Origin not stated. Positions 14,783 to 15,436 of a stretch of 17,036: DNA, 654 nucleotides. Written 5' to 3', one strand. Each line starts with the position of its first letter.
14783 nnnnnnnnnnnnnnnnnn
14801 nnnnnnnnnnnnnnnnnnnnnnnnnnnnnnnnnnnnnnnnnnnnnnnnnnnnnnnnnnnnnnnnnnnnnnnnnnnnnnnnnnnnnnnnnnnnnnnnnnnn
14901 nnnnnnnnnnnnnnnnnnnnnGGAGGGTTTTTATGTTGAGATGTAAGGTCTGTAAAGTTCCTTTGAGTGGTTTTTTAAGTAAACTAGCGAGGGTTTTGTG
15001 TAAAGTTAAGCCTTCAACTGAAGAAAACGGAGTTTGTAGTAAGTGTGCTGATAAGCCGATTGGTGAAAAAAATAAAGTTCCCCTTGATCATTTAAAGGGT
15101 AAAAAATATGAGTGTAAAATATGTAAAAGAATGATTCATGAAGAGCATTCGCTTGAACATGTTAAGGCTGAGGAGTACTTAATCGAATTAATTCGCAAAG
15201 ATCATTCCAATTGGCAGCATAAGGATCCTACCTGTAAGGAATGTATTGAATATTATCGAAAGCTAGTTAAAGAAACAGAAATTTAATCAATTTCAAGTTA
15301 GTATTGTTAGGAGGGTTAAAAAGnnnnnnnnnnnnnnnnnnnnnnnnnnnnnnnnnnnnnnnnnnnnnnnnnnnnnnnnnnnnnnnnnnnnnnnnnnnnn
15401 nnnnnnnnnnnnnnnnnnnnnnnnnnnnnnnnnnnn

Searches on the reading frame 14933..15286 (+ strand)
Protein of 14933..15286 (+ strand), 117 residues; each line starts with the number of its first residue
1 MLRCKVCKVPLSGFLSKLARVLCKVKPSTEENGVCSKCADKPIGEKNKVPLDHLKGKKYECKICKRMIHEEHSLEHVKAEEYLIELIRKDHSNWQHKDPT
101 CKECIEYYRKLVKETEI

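Call 5: search_protein_families(library=pfam, proteins=[window:14933-15286:+])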
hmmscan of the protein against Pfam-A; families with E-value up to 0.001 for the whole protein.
window:14933-15286:+ (117 aa): 0 families

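Call 61: search_protein_families(library=pfam, proteins=[window:14933-15286:+], max_evalue=1)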
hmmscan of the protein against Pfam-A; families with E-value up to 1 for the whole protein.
window:14933-15286:+ (117 aa): 4 families
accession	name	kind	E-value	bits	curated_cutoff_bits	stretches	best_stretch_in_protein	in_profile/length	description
PF24560.1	zf-C2H2_OTU1_C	-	0.37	11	27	1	2-13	5-16/35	Ubiquitin thioesterase OTU1, C-terminal C2H2-type zinc finger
PF13923.12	zf-C3HC4_2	-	0.45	10.8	27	0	60-70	1-11/40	Zinc finger, C3HC4 type (RING finger)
PF12171.14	zf-C2H2_jaz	-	0.75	10.5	22.6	1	58-74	1-17/27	Zinc-finger double-stranded RNA-binding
PF03107.22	C1_2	-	0.96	10.3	26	0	28-70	13-45/48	C1 domain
